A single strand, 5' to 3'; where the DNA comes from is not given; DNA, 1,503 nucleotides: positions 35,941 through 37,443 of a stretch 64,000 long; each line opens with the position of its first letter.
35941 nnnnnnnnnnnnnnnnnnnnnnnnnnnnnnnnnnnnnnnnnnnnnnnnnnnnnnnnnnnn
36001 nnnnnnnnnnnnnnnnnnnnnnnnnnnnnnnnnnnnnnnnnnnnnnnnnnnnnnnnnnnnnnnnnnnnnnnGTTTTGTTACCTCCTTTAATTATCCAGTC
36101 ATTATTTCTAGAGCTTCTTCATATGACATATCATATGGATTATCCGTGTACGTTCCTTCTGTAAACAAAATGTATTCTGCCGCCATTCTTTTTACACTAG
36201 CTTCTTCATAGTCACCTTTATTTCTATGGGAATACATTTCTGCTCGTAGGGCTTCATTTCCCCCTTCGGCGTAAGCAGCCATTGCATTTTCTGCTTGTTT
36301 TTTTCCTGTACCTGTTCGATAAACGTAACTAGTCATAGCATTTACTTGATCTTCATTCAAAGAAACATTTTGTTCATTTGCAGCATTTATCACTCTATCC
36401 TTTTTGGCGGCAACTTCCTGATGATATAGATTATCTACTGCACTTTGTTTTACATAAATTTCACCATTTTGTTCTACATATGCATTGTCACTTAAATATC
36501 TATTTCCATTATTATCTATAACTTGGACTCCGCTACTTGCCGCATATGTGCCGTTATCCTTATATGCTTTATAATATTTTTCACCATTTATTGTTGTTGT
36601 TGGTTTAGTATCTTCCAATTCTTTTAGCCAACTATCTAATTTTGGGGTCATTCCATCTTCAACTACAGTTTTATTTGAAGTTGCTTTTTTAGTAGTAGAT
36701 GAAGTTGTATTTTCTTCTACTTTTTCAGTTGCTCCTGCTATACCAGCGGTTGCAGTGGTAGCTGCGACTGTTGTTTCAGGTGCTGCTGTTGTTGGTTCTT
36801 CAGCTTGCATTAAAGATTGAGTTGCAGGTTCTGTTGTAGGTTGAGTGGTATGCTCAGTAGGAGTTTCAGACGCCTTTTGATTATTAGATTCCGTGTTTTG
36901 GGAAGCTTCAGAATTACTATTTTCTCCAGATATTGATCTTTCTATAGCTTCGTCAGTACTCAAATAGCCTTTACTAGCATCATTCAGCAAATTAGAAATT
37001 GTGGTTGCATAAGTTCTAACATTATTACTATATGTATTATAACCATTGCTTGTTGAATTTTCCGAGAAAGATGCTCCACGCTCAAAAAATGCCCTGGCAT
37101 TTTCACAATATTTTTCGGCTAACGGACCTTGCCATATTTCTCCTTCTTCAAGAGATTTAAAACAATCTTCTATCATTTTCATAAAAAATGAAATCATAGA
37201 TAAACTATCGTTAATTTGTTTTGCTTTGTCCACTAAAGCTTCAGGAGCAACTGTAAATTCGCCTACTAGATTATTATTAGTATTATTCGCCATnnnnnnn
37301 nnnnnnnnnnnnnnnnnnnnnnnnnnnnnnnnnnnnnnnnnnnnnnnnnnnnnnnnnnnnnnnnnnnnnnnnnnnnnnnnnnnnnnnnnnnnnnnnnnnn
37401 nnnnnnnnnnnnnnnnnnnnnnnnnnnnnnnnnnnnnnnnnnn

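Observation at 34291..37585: WXG100-like, WXG-fusion, LysM-M23 peptidase and WXG-like four-gene module inserted between mutS and nusB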

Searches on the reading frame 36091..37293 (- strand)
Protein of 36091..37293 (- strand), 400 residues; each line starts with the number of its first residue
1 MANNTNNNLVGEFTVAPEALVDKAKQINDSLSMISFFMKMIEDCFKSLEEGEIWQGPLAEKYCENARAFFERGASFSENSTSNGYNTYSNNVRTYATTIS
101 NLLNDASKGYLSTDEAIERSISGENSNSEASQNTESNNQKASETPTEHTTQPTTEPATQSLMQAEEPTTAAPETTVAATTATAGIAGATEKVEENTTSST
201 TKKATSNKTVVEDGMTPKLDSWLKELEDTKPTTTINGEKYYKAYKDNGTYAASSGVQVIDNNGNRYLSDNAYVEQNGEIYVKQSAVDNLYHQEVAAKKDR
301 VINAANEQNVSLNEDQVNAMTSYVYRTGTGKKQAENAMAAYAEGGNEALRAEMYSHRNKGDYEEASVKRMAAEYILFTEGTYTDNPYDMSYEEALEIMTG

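Call 3: search_protein_families(library=pfam, proteins=[window:36091-37293:-], max_evalue=1)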
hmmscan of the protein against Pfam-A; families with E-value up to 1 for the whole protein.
window:36091-37293:- (400 aa): 2 families
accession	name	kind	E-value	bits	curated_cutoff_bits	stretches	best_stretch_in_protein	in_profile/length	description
PF00959.24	Phage_lysozyme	-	0.0028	18.4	22.3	1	277-360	32-112/125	Phage lysozyme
PF09769.14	ApoO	-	0.066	13.6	31.4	1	59-105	16-62/131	Apolipoprotein O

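Call 4: search_protein_families(library=ncbifam, proteins=[window:36091-37293:-], max_evalue=1)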
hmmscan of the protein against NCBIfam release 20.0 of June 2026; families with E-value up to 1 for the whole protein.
window:36091-37293:- (400 aa): 2 families
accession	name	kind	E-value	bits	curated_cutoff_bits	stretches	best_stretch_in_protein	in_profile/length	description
NF058676.1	BaGTA_endo_BgtA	equivalog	4.1e-05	23.2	315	1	279-388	49-156/220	gene transfer agent endolysin BgtA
TIGR03354.1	VI_FHA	hypoth_equivalog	0.12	12.2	120.25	1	94-121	305-332/420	type VI secretion system-associated FHA domain protein TagH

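Call 6: search_solved_structures(query=window:36091-37293:-, max_evalue=1, show_alignments=2)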
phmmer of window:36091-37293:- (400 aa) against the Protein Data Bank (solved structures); distinct sequences matched with E-value up to 1: 0.

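Call 8: find_encoding_contigs(protein=window:36091-37293:-, flank=10000, max_places=6)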
Protein window:36091-37293:- (400 aa): 6 contigs read that carry it; 4 places shown.
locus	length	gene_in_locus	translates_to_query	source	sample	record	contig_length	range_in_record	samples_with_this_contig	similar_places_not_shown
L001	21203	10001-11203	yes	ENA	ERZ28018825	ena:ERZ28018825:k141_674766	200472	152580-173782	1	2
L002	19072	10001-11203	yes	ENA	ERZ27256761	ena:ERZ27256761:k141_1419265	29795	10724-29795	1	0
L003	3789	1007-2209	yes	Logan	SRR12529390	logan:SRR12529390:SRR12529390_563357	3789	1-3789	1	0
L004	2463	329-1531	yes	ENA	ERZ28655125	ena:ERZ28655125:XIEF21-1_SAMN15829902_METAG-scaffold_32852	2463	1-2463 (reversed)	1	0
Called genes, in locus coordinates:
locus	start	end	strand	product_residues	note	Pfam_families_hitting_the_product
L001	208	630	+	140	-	PF07963:N_methyl (weak)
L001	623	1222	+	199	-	-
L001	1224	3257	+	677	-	-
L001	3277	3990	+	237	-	PF07963:N_methyl (weak)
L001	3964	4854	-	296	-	-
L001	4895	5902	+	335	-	PF13180:PDZ_2, PF05362:Lon_C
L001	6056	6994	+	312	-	-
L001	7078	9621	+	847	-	PF01624:MutS_I, PF05188:MutS_II (faint), PF05192:MutS_III, PF05190:MutS_IV, PF00488:MutS_V, PF27441:MutS_C (weak)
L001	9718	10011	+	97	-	PF06013:WXG100 (weak)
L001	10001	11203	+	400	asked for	-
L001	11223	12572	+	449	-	PF01551:Peptidase_M23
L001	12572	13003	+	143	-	-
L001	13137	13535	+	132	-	PF01029:NusB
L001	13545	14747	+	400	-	PF13742:tRNA_anti_2, PF01336:tRNA_anti-codon, PF02601:Exonuc_VII_L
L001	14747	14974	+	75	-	PF02609:Exonuc_VII_S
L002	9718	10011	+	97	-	PF06013:WXG100 (weak)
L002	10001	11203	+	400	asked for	-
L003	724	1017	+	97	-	PF06013:WXG100 (weak)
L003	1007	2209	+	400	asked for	-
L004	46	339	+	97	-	PF06013:WXG100 (weak)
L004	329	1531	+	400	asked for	-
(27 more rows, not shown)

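Call 9: find_homologous_proteins(query=window:36091-37293:-, max_evalue=0.001)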
Query window:36091-37293:- (400 aa): 3 proteins with E <= 0.001 among 6406 candidates.
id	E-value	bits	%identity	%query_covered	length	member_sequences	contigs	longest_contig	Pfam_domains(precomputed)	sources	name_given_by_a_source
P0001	1.5e-252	855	100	100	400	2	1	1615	-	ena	-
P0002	7.3e-96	340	83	49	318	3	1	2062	-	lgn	-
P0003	3.9e-66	242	66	46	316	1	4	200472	-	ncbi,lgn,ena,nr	ncbi:MAG: hypothetical protein IJO33_03775 [Bacilli bacterium]|nr:hypothetical protein [Bacilli bact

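Call 11: find_encoding_contigs(protein=P0003, flank=10000, max_places=6)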
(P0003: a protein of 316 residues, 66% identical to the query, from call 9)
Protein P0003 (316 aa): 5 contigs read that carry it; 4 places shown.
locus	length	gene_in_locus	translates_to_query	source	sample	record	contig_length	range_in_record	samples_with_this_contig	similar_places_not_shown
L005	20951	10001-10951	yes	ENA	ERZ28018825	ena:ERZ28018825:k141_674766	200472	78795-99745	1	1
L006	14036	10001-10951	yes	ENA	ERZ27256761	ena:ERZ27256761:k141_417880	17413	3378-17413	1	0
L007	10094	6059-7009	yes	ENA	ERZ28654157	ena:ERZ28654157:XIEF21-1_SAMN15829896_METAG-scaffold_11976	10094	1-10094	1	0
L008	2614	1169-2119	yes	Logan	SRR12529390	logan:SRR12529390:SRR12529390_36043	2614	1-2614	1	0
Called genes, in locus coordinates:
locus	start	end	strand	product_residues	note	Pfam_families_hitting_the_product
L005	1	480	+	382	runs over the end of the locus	PF06925:MGDG_synth, PF02350:Epimerase_2 (weak), PF04101:Glyco_tran_28_C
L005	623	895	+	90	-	PF00216:Bac_DNA_binding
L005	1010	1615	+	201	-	PF05175:MTS, PF10294:Methyltransf_16 (weak), PF06325:PrmA, PF13847:Methyltransf_31, PF13649:Methyltransf_25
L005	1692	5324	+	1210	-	PF04563:RNA_pol_Rpb2_1, PF04561:RNA_pol_Rpb2_2, PF04565:RNA_pol_Rpb2_3, PF10385:RNA_pol_Rpb2_45, PF00562:RNA_pol_Rpb2_6, PF04560:RNA_pol_Rpb2_7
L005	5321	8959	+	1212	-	PF04997:RNA_pol_Rpb1_1, PF00623:RNA_pol_Rpb1_2, PF04983:RNA_pol_Rpb1_3, PF05000:RNA_pol_Rpb1_4, PF04998:RNA_pol_Rpb1_5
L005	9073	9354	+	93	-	-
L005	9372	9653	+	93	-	-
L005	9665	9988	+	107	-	PF15372:DUF4600 (weak)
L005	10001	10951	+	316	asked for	-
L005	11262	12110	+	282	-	PF01745:IPT, PF01715:IPPT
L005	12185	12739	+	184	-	-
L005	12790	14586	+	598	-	PF00009:GTP_EFTU, PF03144:GTP_EFTU_D2 (faint), PF00679:EFG_C, PF06421:LepA_C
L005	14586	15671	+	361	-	PF04055:Radical_SAM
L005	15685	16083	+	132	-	-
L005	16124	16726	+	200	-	PF03009:GDPD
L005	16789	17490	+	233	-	PF02463:SMC_N (faint), PF00005:ABC_tran, PF13304:AAA_21 (faint)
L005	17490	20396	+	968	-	PF12704:MacB_PCD (weak), PF02687:FtsX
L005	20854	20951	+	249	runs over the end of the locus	PF02535:Zip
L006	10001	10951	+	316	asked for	-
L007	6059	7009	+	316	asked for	-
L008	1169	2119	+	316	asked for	-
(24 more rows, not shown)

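Call 17: search_protein_families(library=pfam, proteins=[L005:9073-9354:+, L005:9372-9653:+, L005:9665-9988:+, L005:10001-10951:+, L005:12185-12739:+], max_evalue=1)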
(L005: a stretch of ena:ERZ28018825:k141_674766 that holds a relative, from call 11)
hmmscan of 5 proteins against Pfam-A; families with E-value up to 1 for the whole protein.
L005:9073-9354:+ (93 aa): 20 families
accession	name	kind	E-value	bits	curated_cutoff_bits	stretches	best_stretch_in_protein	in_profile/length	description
PF16021.10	PDCD7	-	0.0015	18.3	27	1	10-86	3-77/306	Programmed cell death protein 7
PF07798.16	CCDC90-like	-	0.0016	18.8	33.5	1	15-64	86-136/175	Coiled-coil domain-containing protein 90-like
PF09969.14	DUF2203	-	0.0024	19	24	1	13-86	15-89/122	Uncharacterized conserved protein (DUF2203)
PF07926.17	TPR_MLP1_2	-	0.0034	17.8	36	1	6-67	55-116/129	TPR/MLP1/MLP2-like protein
PF16515.11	HIP1_clath_bdg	-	0.0051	17.6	28.8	1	21-68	19-66/99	Clathrin-binding domain of Huntingtin-interacting protein 1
PF13863.11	DUF4200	-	0.0065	17.2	29.7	1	19-83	28-92/119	Domain of unknown function (DUF4200)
PF04513.17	Baculo_PEP_C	-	0.013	16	38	1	12-83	49-118/140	Baculovirus polyhedron envelope protein, PEP, C terminus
PF16752.10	TBCC_N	-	0.017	15.9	27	1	21-85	32-90/115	Tubulin-specific chaperone C N-terminal domain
PF12325.13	TMF_TATA_bd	-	0.017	15.7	29.1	1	9-69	48-107/115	TATA element modulatory factor 1 TATA binding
PF03105.24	SPX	-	0.019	15.4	27.8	1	26-74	136-184/340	SPX domain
PF24611.2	Spectrin_Anc-1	-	0.022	15.4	33.2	1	32-81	28-80/115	Nuclear anchorage protein 1, spectrin-like repeat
PF06248.19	Zw10_N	-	0.034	15.2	26.3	1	8-74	14-81/93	Centromere/kinetochore Zw10 N-terminal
PF06013.18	WXG100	-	0.035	14.8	27.3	1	13-69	9-66/86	Proteins of 100 residues with WXG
PF14712.11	Snapin_Pallidin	-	0.038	14.9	29.6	1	15-88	13-86/89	Snapin/Pallidin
PF04799.18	Fzo_mitofusin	-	0.055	13.4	27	1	21-85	93-157/161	fzo-like conserved region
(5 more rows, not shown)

L005:9372-9653:+ (93 aa): 10 families
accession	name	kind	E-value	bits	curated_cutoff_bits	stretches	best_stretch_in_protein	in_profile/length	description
PF03114.23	BAR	-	0.0015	18.6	28.5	1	12-89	21-92/234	BAR domain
PF05355.16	Apo-CII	-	0.003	18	22.1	1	34-81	16-62/77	Apolipoprotein C-II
PF06013.18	WXG100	-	0.0043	17.7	27.3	1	11-45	2-36/86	Proteins of 100 residues with WXG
PF22905.2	Hydro_N_hd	-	0.0085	16.5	27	1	5-74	75-144/195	Hydrolase N-terminal helical domain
PF09660.15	DUF2397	-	0.034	13.4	28.5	1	19-84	130-194/483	Protein of unknown function (DUF2397)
PF08653.15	DASH_Dam1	-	0.037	14.3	26.6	0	14-41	11-38/56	DASH complex subunit Dam1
PF02970.22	TBCA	-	0.085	13.6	30.3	1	2-51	38-87/99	Tubulin binding cofactor A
PF23921.1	DUF7260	-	0.092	12.6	27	1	10-69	134-191/242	Domain of unknown function (DUF7260)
PF22718.1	SNaCT13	-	0.24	12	27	1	25-88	80-142/158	Short NACHT-associated C-Terminal domain, family 13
PF17279.8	DUF5344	-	0.46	11.5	27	1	12-53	32-73/87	Family of unknown function (DUF5344)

L005:9665-9988:+ (107 aa): 23 families
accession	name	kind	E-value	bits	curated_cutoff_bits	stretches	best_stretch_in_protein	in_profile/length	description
PF15372.11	DUF4600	-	2e-05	25.3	27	1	13-100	18-103/128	Domain of unknown function (DUF4600)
PF10157.14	BORCS6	-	0.0022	18.6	35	1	56-90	9-43/101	BLOC-1-related complex sub-unit 6 C-terminal helix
PF19745.5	FUT8_N_cat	-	0.0082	15.4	27.6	1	20-102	74-155/499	Alpha-(1,6)-fucosyltransferase N- and catalytic domains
PF13166.12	AAA_13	-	0.0085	15.3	36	1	15-89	282-357/713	AAA domain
PF14772.11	NYD-SP28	-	0.013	15.9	22.1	1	13-90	13-90/102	Sperm tail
PF00709.27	Adenylsucc_synt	-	0.014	14.6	27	1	18-95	151-220/416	Adenylosuccinate synthetase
PF05565.16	Sipho_Gp157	-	0.016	15.7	28.6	1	6-91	13-98/162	Siphovirus Gp157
PF23041.1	DUF7036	-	0.044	14.8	27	1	11-60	21-71/93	Domain of unknown function (DUF7036)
PF08312.17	cwf21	-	0.044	14.3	23.2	1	13-67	8-42/44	cwf21 domain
PF07028.16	DUF1319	-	0.055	14.1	28.1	1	19-105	3-84/109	Protein of unknown function (DUF1319)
PF16468.10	DUF5049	-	0.059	13.7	28.7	1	63-89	28-54/57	Domain of unknown function (DUF5049)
PF07889.17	DUF1664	-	0.06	13.8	34.6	1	44-101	42-95/124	Protein of unknown function (DUF1664)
PF24627.1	PUMA_CC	-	0.06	13.8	30.1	1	50-84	18-52/74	PUMA coiled-coil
PF20140.4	DUF6530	-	0.063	13.6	23.7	1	34-78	111-155/159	Family of unknown function (DUF6530)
PF24026.1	DUF7337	-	0.084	13.4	30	1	43-75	11-43/61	Family of unknown function (DUF7337)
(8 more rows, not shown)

L005:10001-10951:+ (316 aa): 7 families
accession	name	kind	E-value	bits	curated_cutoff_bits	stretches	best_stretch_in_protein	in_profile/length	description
PF08385.17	DHC_N1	-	0.0072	15.4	28.3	1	51-148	247-348/562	Dynein heavy chain, N-terminal region 1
PF00959.24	Phage_lysozyme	-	0.013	16.2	22.3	1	209-270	38-95/125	Phage lysozyme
PF10392.15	COG5_N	-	0.032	14.9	31.2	1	45-106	27-87/132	Conserved oligomeric Golgi complex subunit 5, N-terminal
PF21938.1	CAP_N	-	0.051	14.1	27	1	52-112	15-78/159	CAP, N-terminal domain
PF23131.1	DotY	-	0.09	13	27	1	93-253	39-194/220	DotY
PF10157.14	BORCS6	-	0.13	12.9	35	1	49-106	12-69/101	BLOC-1-related complex sub-unit 6 C-terminal helix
PF07579.16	DUF1548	-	0.89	10.3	22.7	1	11-98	24-111/135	Domain of Unknown Function (DUF1548)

L005:12185-12739:+ (184 aa): 0 families

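Call 18: search_protein_families(library=ncbifam, proteins=[L005:9073-9354:+, L005:9372-9653:+, L005:9665-9988:+, L005:10001-10951:+, L005:12185-12739:+], max_evalue=1)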
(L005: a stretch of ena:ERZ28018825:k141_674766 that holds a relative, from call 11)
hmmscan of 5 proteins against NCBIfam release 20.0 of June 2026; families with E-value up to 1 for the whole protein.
L005:9073-9354:+ (93 aa): 5 families
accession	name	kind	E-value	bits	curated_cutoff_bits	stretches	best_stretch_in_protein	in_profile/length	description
TIGR03930.1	WXG100_ESAT6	subfamily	0.00023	21.3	44.85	1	13-55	9-51/90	WXG100 family type VII secretion target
NF045487.1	ASRP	equivalog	0.0014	17.3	300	1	10-68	333-390/593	archaea-specific SMC-related protein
NF045780.1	TrlF_fam_ATP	equivalog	0.0037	16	350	1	9-81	471-550/944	TrlF family AAA-like ATPase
NF035934.1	ESAT6_2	subfamily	0.0083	16.3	100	1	18-52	15-49/96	pore-forming ESAT-6 family protein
NF047408.1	SA0632_fam_LP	equivalog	0.013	15.1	70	1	12-47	26-61/68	SA0632 family lipoprotein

L005:9372-9653:+ (93 aa): 7 families
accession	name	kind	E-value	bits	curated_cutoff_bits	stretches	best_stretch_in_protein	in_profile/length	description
TIGR03930.1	WXG100_ESAT6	subfamily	0.0063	16.7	44.85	1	11-47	2-38/90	WXG100 family type VII secretion target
NF045982.1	Mbov0283_fam_LP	subfamily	0.025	15.1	65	1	10-87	36-116/117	Mbov_0283/Mbov_0339 family surface lipoprotein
NF033885.1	conj_TraP_IncI1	equivalog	0.039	13.7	135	1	8-83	60-135/217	conjugal transfer protein TraP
TIGR02677.1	TIGR02677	hypoth_equivalog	0.044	12.5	165.85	1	16-80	105-170/494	TIGR02677 family protein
NF033632.1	SLATT_4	domain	0.059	13.2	55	1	9-74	77-138/154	SLATT domain-containing protein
NF033631.1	SLATT_5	subfamily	0.28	10.7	60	1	8-60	76-129/180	SLATT domain-containing protein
TIGR04211.1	SH3_and_anchor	equivalog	0.35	10.5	65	1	10-79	63-142/198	TIGR04211 family SH3 domain-containing protein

L005:9665-9988:+ (107 aa): 2 families
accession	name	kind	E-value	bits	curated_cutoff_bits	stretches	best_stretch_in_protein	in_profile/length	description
NF052612.1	sll0565_fam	equivalog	0.053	13.9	50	1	9-87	5-81/106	sll0565 family protein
NF002223.0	PRK01117.1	equivalog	0.14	10.9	402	1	18-94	154-225/430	adenylosuccinate synthase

L005:10001-10951:+ (316 aa): 2 families
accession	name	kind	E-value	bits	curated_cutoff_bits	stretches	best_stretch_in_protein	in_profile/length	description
NF038110.1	Lys_methyl_FliB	equivalog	0.039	13.5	85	1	59-177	147-271/373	flagellin lysine-N-methylase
NF003438.0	PRK04966.1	equivalog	0.041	13.9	86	0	244-263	15-34/72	YheU family protein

L005:12185-12739:+ (184 aa): 2 families
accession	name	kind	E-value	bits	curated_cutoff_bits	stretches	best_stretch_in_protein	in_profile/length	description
NF009021.0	PRK12357.1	equivalog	0.072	12.2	470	0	119-175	136-191/326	glutaminase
NF045999.1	MAG1140_fam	equivalog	0.61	10.3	35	0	20-43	7-33/126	MAG1140 family protein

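Call 20: search_protein_representatives(protein=window:36091-37293:-)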
Query: 400 residues. Proteins with E-value up to 0.001 (for the whole library): 20; up to 1e-10: 5; up to 1e-30: 2. The best 20 are listed.
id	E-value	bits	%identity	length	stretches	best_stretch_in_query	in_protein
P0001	4.7e-253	855.0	100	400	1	1-400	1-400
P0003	1.3e-66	241.9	51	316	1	81-390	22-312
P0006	2.1e-20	89.9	43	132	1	4-129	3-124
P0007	4.9e-20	88.7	39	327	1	1-154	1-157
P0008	8.7e-20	87.9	39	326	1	5-165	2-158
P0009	1.1e-09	54.7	32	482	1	206-383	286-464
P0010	5.8e-08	49.0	33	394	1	281-385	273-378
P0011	7.3e-08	48.7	40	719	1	268-385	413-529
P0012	3.5e-06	43.2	45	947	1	288-385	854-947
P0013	4.6e-06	42.8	31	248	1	221-383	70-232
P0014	2.0e-05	40.6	28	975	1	213-387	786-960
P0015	3.0e-05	40.1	28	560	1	206-383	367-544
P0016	3.3e-05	39.9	32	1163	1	277-386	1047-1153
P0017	3.7e-05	39.8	35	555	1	236-388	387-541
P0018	6.5e-05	39.0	34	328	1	287-383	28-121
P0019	6.9e-05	38.9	31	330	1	261-388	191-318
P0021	1.3e-04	38.0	31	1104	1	281-386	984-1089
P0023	2.9e-04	36.8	34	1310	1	299-390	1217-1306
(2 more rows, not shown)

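Call 29: find_encoding_contigs(protein=P0006, flank=10000, max_places=3)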
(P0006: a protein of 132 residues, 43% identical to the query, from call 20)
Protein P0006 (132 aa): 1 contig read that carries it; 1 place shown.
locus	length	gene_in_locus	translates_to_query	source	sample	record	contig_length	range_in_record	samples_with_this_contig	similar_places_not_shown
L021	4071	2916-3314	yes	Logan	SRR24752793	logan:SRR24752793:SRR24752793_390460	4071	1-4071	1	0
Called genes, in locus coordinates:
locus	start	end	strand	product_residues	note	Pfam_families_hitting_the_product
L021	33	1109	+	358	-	-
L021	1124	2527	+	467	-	PF01551:Peptidase_M23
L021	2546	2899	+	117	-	-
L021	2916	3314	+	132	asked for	-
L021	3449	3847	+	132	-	PF01029:NusB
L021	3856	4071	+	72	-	?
